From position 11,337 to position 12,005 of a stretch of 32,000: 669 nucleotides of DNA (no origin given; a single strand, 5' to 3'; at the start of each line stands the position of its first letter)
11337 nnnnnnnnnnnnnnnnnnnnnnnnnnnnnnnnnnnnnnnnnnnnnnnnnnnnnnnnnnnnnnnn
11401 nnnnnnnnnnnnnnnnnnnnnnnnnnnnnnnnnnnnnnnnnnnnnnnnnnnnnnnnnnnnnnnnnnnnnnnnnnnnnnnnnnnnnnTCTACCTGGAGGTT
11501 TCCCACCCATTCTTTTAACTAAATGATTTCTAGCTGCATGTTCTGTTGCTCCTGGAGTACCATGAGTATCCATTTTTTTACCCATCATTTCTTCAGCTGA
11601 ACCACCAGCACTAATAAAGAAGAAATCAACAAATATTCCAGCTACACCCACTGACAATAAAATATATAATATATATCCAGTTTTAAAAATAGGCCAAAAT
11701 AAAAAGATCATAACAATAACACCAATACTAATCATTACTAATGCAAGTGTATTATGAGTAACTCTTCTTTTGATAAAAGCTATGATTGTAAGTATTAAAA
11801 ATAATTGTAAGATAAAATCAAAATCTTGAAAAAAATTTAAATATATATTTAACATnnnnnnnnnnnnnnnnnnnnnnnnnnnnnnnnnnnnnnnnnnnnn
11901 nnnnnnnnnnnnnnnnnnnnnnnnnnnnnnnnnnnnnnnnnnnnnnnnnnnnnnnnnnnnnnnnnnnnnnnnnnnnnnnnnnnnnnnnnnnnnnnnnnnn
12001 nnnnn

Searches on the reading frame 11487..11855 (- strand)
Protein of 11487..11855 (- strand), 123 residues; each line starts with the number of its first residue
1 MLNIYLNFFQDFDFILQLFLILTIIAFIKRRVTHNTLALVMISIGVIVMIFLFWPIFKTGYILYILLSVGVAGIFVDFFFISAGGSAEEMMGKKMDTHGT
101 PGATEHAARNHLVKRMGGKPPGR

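Call 8: search_protein_families(library=pfam, proteins=[window:11487-11855:-], max_evalue=0.01)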
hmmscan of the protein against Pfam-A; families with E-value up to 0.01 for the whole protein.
window:11487-11855:- (123 aa): 0 families

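Call 18: search_protein_families(library=ncbifam, proteins=[window:11487-11855:-], max_evalue=0.1)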
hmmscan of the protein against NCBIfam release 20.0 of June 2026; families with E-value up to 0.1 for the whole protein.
window:11487-11855:- (123 aa): 1 family
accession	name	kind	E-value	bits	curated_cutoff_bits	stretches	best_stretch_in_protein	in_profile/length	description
TIGR00889.1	2A0110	subfamily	0.024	13.7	446.1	1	17-84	264-330/418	nucleoside permease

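Call 63: search_protein_families(library=phrogs, proteins=[window:11487-11855:-], max_evalue=0.01)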
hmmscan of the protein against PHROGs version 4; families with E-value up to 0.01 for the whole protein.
window:11487-11855:- (123 aa): 1 family
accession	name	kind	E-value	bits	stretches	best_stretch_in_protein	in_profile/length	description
phrog_8787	-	unknown function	0.0017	19.6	1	35-90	3-58/75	-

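Call 80: find_homologous_proteins(query=window:11487-11855:-, max_evalue=0.001)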
Query window:11487-11855:- (123 aa): 14 proteins with E <= 0.001 among 18 candidates.
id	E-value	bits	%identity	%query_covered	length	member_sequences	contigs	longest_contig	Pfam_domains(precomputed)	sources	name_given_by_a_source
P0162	7.7e-73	260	98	100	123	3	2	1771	-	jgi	jgi:hypothetical protein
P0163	1.3e-69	249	94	100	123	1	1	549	-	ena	-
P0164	1.8e-64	233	84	100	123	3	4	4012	-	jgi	jgi:hypothetical protein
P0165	2.5e-63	229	85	100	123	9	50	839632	-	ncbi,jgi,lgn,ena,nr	ncbi:hypothetical protein GW835_02485 [archaeon]|jgi:hypothetical protein|nr:hypothetical protein [a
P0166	7.5e-63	228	85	100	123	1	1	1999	-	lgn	-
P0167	7.6e-63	228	85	100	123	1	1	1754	-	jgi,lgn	-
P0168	3.6e-62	225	88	98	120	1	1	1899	-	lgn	-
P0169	2.7e-61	223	84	100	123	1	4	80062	-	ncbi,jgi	jgi:uncharacterized membrane-anchored protein YitT (DUF2179 family)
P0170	1.3e-60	220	82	100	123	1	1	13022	-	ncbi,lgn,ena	-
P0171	3.7e-59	216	80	100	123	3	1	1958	-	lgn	-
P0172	8.0e-48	179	67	93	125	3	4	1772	-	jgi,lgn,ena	-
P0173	4.5e-44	167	64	96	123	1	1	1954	-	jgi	-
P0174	9.9e-41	156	59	91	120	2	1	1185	-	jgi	jgi:hypothetical protein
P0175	2.6e-40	155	63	94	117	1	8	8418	-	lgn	-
